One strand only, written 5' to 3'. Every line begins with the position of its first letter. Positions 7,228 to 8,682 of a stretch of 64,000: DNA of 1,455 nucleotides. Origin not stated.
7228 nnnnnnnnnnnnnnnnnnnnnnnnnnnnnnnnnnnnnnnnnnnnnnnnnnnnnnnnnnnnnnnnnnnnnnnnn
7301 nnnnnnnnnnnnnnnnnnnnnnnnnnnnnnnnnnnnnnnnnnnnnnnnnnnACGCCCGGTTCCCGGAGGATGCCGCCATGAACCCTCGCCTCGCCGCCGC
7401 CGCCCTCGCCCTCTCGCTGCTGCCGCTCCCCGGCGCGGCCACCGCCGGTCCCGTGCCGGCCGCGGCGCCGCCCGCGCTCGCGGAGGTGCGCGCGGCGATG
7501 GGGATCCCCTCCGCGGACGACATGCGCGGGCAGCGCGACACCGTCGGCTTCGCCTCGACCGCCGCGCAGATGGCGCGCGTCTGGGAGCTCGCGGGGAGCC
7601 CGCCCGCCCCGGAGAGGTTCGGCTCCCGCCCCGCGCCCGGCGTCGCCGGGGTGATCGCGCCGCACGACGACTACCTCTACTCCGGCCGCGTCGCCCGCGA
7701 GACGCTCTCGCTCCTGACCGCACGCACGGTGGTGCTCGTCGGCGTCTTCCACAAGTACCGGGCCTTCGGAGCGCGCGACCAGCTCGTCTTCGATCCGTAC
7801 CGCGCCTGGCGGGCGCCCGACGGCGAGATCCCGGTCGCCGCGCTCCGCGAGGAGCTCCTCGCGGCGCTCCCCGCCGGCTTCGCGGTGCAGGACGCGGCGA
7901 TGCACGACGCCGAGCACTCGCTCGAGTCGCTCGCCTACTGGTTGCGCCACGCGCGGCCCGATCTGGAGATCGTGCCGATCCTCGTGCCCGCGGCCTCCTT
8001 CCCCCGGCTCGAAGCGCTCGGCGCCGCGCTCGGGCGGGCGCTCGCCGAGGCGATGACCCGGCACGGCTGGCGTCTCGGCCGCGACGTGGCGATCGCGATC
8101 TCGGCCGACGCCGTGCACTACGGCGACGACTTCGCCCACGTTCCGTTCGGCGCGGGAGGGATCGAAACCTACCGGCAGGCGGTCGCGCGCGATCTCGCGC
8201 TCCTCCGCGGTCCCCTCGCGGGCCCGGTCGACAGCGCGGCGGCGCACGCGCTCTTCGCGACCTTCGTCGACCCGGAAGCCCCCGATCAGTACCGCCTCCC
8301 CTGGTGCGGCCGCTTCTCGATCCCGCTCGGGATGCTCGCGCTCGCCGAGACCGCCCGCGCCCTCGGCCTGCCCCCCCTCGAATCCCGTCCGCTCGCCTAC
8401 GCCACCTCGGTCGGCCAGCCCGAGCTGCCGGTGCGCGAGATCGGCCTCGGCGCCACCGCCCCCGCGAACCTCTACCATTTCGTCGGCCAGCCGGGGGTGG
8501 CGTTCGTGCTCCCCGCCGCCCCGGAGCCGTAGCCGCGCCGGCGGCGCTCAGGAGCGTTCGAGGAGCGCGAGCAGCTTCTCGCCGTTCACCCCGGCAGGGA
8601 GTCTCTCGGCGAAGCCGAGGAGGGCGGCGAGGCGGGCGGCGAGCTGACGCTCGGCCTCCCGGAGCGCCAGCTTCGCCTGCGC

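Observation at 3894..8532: cobB (sirtuin) and pat (protein acetyltransferase) are adjacent and probably co-transcribed, followed by a Memo-like secreted protein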

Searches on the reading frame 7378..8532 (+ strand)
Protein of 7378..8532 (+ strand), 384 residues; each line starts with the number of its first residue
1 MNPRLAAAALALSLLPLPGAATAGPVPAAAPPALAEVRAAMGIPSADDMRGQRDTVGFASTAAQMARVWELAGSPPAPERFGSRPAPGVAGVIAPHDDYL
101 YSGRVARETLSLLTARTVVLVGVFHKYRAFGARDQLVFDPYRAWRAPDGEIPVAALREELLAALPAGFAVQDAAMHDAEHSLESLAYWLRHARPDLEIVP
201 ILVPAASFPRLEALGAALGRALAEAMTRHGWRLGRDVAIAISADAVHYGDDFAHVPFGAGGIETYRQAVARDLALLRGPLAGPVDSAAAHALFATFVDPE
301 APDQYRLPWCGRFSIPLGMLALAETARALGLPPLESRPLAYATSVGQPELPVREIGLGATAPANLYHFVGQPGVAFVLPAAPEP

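Call 9: search_protein_families(library=pfam, proteins=[window:7378-8532:+], max_evalue=0.01)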
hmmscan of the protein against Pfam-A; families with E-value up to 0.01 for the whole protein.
window:7378-8532:+ (384 aa): 1 family
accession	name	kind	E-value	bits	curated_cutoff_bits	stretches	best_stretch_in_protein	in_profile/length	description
PF01875.22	Memo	-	4.3e-15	56.1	27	1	91-254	35-187/269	Memo-like protein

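Call 10: search_protein_families(library=ncbifam, proteins=[window:7378-8532:+], max_evalue=0.01)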
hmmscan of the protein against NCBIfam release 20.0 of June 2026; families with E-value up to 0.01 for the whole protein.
window:7378-8532:+ (384 aa): 2 families
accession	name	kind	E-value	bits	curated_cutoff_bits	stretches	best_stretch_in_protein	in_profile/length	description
TIGR04336.1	AmmeMemoSam_B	hypoth_equivalog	2.2e-21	76.3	26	1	85-251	38-190/270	AmmeMemoRadiSam system protein B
NF001987.0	PRK00782.1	equivalog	4.7e-15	55.5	295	1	89-251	37-185/267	MEMO1 family protein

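Call 12: find_homologous_proteins(query=window:7378-8532:+, max_evalue=0.001)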
Query window:7378-8532:+ (384 aa): 1086 proteins with E <= 0.001 among 8000 candidates; the best 120 are listed.
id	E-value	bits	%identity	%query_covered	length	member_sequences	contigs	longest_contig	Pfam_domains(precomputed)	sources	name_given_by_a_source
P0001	4.0e-241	818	99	100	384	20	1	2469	PF01875.23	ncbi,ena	-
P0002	1.1e-189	649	83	91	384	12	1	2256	PF01875.23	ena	-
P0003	1.1e-160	553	72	89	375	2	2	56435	PF01875.23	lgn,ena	-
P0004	2.3e-159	549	68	98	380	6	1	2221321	PF01875.23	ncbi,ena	-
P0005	5.3e-159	548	67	99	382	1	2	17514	PF01875.23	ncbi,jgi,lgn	jgi:AmmeMemoRadiSam system protein B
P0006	2.0e-158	546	71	91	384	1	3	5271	PF01875.23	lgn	-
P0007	3.0e-156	539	68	90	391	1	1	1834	PF01875.23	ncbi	-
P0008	1.4e-155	536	67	96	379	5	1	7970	PF01875.23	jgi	jgi:AmmeMemoRadiSam system protein B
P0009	1.5e-155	536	66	97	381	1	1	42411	PF01875.23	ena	-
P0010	1.6e-155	536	66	95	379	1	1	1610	PF01875.23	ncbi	-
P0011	1.7e-155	536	67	96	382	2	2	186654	PF01875.23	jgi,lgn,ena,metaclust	metaclust:\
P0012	1.8e-155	536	68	97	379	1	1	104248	PF01875.23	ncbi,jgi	-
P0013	2.3e-155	536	68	90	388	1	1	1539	PF01875.23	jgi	-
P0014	4.8e-155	535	66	98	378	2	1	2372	PF01875.23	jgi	jgi:AmmeMemoRadiSam system protein B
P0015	1.8e-154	533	69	91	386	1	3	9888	PF01875.23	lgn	-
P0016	2.3e-154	532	69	92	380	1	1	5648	PF01875.23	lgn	-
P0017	2.4e-154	532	65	98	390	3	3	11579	PF01875.23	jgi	jgi:AmmeMemoRadiSam system protein B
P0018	2.6e-154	532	65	99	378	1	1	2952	PF01875.23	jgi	-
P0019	5.0e-154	531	68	93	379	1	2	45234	PF01875.23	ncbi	-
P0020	1.0e-153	530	66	94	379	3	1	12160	PF01875.23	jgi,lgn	-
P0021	2.0e-153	529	67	89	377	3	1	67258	PF01875.23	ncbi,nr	ncbi:MAG: AmmeMemoRadiSam system protein B [Thermoanaerobaculaceae bacterium]|nr:AmmeMemoRadiSam sys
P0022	2.4e-153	529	66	98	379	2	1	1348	PF01875.23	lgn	-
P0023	2.5e-153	529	66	97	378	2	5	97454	PF01875.23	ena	-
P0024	7.4e-153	527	69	92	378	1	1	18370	PF01875.23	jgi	jgi:MEMO1 family protein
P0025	8.5e-153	527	66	95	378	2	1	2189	PF01875.23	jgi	jgi:AmmeMemoRadiSam system protein B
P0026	1.5e-152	526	65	90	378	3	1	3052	PF01875.23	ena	-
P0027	1.8e-152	526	68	93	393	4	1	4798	PF01875.23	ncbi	-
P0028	2.0e-152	526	67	91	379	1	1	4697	PF01875.23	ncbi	-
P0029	3.8e-152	525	67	90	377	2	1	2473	PF01875.23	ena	-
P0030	5.3e-152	525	66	92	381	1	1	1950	PF01875.23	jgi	jgi:AmmeMemoRadiSam system protein B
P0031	6.5e-152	524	67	90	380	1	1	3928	PF01875.23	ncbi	-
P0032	1.3e-151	523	64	98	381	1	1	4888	PF01875.23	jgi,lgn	jgi:AmmeMemoRadiSam system protein B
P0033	2.1e-151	523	65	92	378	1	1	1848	PF01875.23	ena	-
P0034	3.3e-151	522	65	97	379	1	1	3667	PF01875.23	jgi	-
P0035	3.5e-151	522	65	96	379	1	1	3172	PF01875.23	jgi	jgi:AmmeMemoRadiSam system protein B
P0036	4.7e-151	521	66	91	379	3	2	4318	PF01875.23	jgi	jgi:AmmeMemoRadiSam system protein B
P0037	5.6e-151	521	67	89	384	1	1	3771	PF01875.23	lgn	-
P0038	7.5e-151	521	65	90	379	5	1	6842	PF01875.23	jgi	jgi:AmmeMemoRadiSam system protein B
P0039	8.9e-151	521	64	97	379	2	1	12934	PF01875.23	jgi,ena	-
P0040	1.0e-150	520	65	94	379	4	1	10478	PF01875.23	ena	-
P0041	1.5e-150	520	66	92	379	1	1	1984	PF01875.23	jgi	jgi:AmmeMemoRadiSam system protein B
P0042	1.9e-150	519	69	91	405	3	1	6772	PF01875.23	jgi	jgi:AmmeMemoRadiSam system protein B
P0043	2.2e-150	519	66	93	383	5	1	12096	PF01875.23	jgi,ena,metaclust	metaclust:\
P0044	2.2e-150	519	65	95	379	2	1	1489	PF01875.23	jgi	-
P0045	3.3e-150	519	63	96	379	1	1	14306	PF01875.23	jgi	jgi:MEMO1 family protein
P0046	4.2e-150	518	63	96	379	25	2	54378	PF01875.23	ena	-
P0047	6.4e-150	518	69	90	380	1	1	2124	PF01875.23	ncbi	-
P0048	7.1e-150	518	66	91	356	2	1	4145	PF01875.23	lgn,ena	-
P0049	1.2e-149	517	67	91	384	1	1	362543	PF01875.23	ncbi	-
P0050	1.4e-149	517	68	90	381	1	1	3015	PF01875.23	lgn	-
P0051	1.9e-149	516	67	92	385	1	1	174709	PF01875.23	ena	-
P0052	1.9e-149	516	65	93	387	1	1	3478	PF01875.23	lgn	-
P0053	2.3e-149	516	63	96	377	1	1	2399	PF01875.23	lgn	-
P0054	2.4e-149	516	66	92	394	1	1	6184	PF01875.23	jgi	jgi:AmmeMemoRadiSam system protein B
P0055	3.8e-149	515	63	96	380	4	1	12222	PF01875.23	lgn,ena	-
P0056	4.5e-149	515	62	97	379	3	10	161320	PF01875.23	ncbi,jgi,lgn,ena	jgi:AmmeMemoRadiSam system protein B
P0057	4.5e-149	515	66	98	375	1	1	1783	PF01875.23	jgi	jgi:AmmeMemoRadiSam system protein B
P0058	4.7e-149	515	63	89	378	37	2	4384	PF01875.23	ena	-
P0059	4.8e-149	515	65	90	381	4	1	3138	PF01875.23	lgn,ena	-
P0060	4.8e-149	515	62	97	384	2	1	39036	PF01875.23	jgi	jgi:MEMO1 family protein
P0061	5.0e-149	515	65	93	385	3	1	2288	PF01875.23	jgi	jgi:MEMO1 family protein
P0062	5.6e-149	515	64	92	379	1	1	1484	PF01875.23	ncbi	-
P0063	7.2e-149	514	68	91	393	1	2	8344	PF01875.23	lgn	-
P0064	8.5e-149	514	65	94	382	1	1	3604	PF01875.23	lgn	-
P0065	8.9e-149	514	63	97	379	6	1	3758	PF01875.23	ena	-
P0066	9.5e-149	514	64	97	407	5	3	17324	PF01875.23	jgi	jgi:AmmeMemoRadiSam system protein B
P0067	1.3e-148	513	63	91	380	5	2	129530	PF01875.23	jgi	jgi:MEMO1 family protein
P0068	1.3e-148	513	67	90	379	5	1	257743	PF01875.23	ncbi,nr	ncbi:MAG: AmmeMemoRadiSam system protein B [Acidobacteria bacterium]|nr:AmmeMemoRadiSam system prote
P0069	1.5e-148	513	62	97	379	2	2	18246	PF01875.23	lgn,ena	-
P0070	1.6e-148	513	64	97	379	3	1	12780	PF01875.23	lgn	-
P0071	1.9e-148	513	65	91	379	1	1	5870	PF01875.23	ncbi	-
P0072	2.5e-148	513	66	93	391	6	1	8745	PF01875.23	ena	-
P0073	3.0e-148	512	63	95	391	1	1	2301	PF01875.23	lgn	-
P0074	3.2e-148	512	65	91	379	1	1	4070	PF01875.23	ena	-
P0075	3.4e-148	512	63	93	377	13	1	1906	PF01875.23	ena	-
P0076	3.7e-148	512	63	98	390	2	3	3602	PF01875.23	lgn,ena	-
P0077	4.5e-148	512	64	96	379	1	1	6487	PF01875.23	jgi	jgi:MEMO1 family protein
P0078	4.8e-148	512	61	98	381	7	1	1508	PF01875.23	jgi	-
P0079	5.1e-148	512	62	98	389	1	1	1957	PF01875.23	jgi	jgi:AmmeMemoRadiSam system protein B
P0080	5.3e-148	511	63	91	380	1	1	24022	PF01875.23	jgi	jgi:MEMO1 family protein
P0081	5.4e-148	511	64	90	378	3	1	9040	PF01875.23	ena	-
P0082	5.6e-148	511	63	93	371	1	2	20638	PF01875.23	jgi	jgi:AmmeMemoRadiSam system protein B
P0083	5.8e-148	511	63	91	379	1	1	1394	PF01875.23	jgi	jgi:AmmeMemoRadiSam system protein B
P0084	6.4e-148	511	64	93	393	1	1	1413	PF01875.23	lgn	-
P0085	6.5e-148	511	64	96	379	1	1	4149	PF01875.23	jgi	jgi:AmmeMemoRadiSam system protein B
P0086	6.8e-148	511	63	97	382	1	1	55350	PF01875.23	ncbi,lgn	-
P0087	7.2e-148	511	66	90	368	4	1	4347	PF01875.23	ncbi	ncbi:MAG TPA: AmmeMemoRadiSam system protein B [Holophagaceae bacterium]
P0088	8.3e-148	511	61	98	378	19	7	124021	PF01875.23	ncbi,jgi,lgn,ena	ncbi:MAG: AmmeMemoRadiSam system protein B [Thermoanaerobaculaceae bacterium]|jgi:AmmeMemoRadiSam sy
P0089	8.9e-148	511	61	95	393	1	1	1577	PF01875.23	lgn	-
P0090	9.7e-148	511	62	97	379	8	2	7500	PF01875.23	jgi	jgi:AmmeMemoRadiSam system protein B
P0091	1.0e-147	511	65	92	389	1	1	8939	PF01875.23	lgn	-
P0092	1.0e-147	511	62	91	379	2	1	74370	PF01875.23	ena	-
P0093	1.0e-147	511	65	92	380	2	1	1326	PF01875.23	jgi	-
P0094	1.2e-147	510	61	97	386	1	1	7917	PF01875.23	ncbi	-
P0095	1.3e-147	510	63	94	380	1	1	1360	PF01875.23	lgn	-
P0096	1.4e-147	510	65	93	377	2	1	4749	PF01875.23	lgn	-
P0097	1.5e-147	510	66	91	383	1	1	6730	PF01875.23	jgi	jgi:AmmeMemoRadiSam system protein B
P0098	1.8e-147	510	63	92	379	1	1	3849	PF01875.23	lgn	-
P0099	1.9e-147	510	66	92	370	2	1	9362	PF01875.23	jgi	jgi:AmmeMemoRadiSam system protein B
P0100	1.9e-147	510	63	93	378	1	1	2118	PF01875.23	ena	-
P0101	2.1e-147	510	63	90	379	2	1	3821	PF01875.23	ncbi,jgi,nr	ncbi:MAG TPA: AmmeMemoRadiSam system protein B [Thermoanaerobaculaceae bacterium]|nr:AmmeMemoRadiSam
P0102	2.1e-147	509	60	98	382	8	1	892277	PF01875.23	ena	-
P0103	2.3e-147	509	62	94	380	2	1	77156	PF01875.23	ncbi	-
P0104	2.5e-147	509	63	96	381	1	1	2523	PF01875.23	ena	-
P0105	3.2e-147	509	64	96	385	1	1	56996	PF01875.23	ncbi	-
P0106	3.6e-147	509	64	94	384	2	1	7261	PF01875.23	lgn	-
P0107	3.7e-147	509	62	99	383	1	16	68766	PF01875.23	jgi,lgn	-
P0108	4.0e-147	509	65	91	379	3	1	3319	PF01875.23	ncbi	-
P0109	4.6e-147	508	65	92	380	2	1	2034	PF01875.23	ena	-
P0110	6.0e-147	508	65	91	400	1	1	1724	PF01875.23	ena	-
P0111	6.6e-147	508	63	91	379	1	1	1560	PF01875.23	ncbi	-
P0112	7.0e-147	508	63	93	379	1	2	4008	PF01875.23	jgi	jgi:MEMO1 family protein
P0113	7.4e-147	508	62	91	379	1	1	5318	PF01875.23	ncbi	-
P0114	7.7e-147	508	61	95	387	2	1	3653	PF01875.23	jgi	jgi:AmmeMemoRadiSam system protein B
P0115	8.0e-147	508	61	98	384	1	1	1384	PF01875.23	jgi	-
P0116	8.9e-147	507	64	91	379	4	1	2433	PF01875.23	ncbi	-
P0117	1.0e-146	507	66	93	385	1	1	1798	PF01875.23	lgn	-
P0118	1.1e-146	507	64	90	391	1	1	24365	PF01875.23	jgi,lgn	jgi:AmmeMemoRadiSam system protein B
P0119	1.4e-146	507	64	91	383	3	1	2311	PF01875.23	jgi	jgi:AmmeMemoRadiSam system protein B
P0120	1.6e-146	507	66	90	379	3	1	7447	PF01875.23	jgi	jgi:MEMO1 family protein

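Call 13: find_encoding_contigs(protein=P0004, flank=8000, max_places=2)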
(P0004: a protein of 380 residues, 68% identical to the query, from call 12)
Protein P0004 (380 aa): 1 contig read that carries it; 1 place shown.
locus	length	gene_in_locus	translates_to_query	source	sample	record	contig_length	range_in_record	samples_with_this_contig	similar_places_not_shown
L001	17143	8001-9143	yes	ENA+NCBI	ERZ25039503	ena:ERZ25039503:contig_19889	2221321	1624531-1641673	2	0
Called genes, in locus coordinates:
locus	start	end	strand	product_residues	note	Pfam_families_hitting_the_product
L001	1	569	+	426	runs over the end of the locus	PF02403:Seryl_tRNA_N, PF00587:tRNA-synt_2b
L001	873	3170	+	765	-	PF00749:tRNA-synt_1c, PF03950:tRNA-synt_1c_C, PF20974:tRNA-synt_1c_C2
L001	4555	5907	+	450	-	PF01654:Cyt_bd_oxida_I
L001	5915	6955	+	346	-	PF02322:Cyt_bd_oxida_II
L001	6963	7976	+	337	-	PF08240:ADH_N, PF00107:ADH_zinc_N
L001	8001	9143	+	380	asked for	PF01875:Memo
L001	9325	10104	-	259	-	PF01738:DLH, PF00326:Peptidase_S9 (faint), PF02230:Abhydrolase_2 (weak)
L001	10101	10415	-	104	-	PF00578:AhpC-TSA, PF08534:Redoxin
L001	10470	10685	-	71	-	PF00578:AhpC-TSA (weak), PF08534:Redoxin (weak)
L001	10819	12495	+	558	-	PF00005:ABC_tran, PF02463:SMC_N (faint), PF13476:AAA_23 (faint), PF13304:AAA_21 (weak), PF12848:ABC_tran_Xtn, PF00005:ABC_tran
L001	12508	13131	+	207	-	PF08534:Redoxin, PF00578:AhpC-TSA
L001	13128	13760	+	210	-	PF08534:Redoxin, PF00578:AhpC-TSA, PF20029:DUF6436 (faint), PF13098:Thioredoxin_2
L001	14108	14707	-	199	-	PF02517:Rce1-like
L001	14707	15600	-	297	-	PF01040:UbiA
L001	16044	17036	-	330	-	PF01180:DHO_dh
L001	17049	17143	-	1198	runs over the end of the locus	PF01855:POR_N, PF17147:PFOR_II, PF01558:POR, PF10371:EKR, PF12838:Fer4_7, PF13237:Fer4_10, PF13484:Fer4_16, PF02775:TPP_enzyme_C, +5 more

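Call 14: find_encoding_contigs(protein=P0068, flank=8000, max_places=2)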
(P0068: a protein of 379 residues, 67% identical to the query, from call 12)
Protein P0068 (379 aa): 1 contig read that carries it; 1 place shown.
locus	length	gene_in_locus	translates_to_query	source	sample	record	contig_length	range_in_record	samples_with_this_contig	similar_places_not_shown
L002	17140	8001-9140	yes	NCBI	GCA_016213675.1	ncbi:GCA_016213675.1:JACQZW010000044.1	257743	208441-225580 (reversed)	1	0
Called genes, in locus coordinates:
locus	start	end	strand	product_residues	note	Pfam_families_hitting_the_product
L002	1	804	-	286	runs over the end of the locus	PF00175:NAD_binding_1 (weak), PF10418:DHODB_Fe-S_bind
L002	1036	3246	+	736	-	PF01734:Patatin, PF01103:Omp85 (weak)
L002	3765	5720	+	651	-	PF00580:UvrD-helicase, PF01443:Viral_helicase1 (faint), PF13245:AAA_19, PF13361:UvrD_C, PF13538:UvrD_C_2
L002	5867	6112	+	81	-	-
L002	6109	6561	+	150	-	PF01850:PIN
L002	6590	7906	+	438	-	PF01266:DAO, PF07992:Pyr_redox_2 (faint), PF13450:NAD_binding_8, PF01593:Amino_oxidase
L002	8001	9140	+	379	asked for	PF01875:Memo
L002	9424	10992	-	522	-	PF03601:Cons_hypoth698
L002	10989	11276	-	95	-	-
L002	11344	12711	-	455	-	PF07396:Porin_O_P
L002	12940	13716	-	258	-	PF01738:DLH, PF12146:Hydrolase_4 (faint), PF00326:Peptidase_S9 (faint), PF02230:Abhydrolase_2 (weak)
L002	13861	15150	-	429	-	PF01435:Peptidase_M48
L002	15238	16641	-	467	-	PF01921:tRNA-synt_1f (faint), PF01406:tRNA-synt_1e, PF09334:tRNA-synt_1g (faint), PF09190:DALR_2 (weak), PF23493:CysS_C (weak)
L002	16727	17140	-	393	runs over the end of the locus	PF05762:VWA_CoxE, PF13519:VWA_2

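Call 15: find_encoding_contigs(protein=P0102, flank=8000, max_places=2)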
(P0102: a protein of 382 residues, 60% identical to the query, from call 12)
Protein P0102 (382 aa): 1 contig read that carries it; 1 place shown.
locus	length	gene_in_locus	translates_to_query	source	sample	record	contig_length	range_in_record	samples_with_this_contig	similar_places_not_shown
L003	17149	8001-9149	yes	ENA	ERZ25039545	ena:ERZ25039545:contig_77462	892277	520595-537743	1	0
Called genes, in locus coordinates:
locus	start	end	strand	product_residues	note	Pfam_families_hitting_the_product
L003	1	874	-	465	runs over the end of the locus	PF12804:NTP_transf_3, PF25084:LbH_EIF2B, PF25087:GMPPB_C, PF14602:Hexapep_2 (faint), PF00132:Hexapep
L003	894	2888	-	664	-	-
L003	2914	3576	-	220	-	PF01063:Aminotran_4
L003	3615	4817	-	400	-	PF04166:PdxA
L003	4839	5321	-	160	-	PF17209:Hfq (weak), PF21979:Hfq_1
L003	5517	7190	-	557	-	PF13188:PAS_8 (weak), PF00512:HisKA, PF02518:HATPase_c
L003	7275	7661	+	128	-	PF01475:FUR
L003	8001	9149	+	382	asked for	PF01875:Memo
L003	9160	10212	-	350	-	PF03054:tRNA_Me_trans, PF20259:tRNA_Me_trans_M, PF20258:tRNA_Me_trans_C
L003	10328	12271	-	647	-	PF00884:Sulfatase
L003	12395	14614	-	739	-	PF03739:LptF_LptG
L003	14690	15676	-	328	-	PF01380:SIS, PF00571:CBS (faint)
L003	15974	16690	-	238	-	PF00392:GntR, PF07729:FCD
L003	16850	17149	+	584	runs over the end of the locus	PF02652:Lactate_perm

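Call 16: find_encoding_contigs(protein=P0003, flank=8000, max_places=2)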
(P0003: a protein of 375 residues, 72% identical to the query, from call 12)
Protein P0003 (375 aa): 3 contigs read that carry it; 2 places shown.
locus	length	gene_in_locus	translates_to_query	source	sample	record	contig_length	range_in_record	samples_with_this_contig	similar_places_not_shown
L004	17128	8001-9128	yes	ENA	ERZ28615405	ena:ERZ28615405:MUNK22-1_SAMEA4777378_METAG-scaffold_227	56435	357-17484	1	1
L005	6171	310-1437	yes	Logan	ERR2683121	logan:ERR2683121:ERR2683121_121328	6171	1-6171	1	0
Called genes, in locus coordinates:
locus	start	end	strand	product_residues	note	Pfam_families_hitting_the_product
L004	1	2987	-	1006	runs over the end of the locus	PF27530:HMA_AllF_N, PF02629:CoA_binding (weak), PF00549:Ligase_CoA, PF06545:AllG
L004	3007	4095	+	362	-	PF11392:AllH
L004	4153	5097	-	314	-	PF04015:DUF362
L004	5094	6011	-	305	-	PF20244:DUF6599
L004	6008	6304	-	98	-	-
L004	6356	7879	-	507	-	PF00221:Lyase_aromatic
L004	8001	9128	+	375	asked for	PF01875:Memo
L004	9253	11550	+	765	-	-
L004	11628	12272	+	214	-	PF01553:Acyltransferase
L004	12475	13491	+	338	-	-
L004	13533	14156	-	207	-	PF13578:Methyltransf_24 (weak)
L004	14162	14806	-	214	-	PF05175:MTS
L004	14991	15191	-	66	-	-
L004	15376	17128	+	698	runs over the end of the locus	PF13489:Methyltransf_23, PF08241:Methyltransf_11, PF08242:Methyltransf_12, PF13649:Methyltransf_25, PF13847:Methyltransf_31, PF16158:N_BRCA1_IG (faint)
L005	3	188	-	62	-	?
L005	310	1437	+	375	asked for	PF01875:Memo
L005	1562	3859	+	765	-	-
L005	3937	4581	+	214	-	PF01553:Acyltransferase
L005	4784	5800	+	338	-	-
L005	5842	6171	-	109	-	?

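Call 47: predict_structure(alignment_id=A2)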
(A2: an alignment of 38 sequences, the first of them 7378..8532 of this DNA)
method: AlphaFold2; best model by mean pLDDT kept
length: 384 residues; sequences in the alignment: 38
mean_pLDDT: 92.1   pTM: 0.90
mean pLDDT of the five models: 92.1, 90.6, 88.4, 88.1, 87.3
residues with pLDDT >= 90: 301; 70-90: 62; 50-70: 20; < 50: 1
segments of 3 or more residues with pLDDT < 50: none
pLDDT, mean of each block of 10 residues (from residue 1): 69 65 67 97 97 90 93 91 96 93 94 98 96 98 98 99 98 98 97 98 98 99 99 98 91 83 95 97 98 95 92 98 99 98 83 79 86 95 61
secondary structure, 60 per line:
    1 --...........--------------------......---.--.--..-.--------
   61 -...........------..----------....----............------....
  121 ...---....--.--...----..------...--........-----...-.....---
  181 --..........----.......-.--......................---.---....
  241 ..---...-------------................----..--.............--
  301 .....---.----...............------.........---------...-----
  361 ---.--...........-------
elements in order: H3-13 H34-39 H62-72 E91-94 H99-110 E117-123 H127-130 E136-138 E151-153 H156-163 E169-171 H173-177 H183-192 E197-203 H208-229 E237-242 E246-248 H262-277 H286-296 E301-305 H314-328 E335-343 E367-377
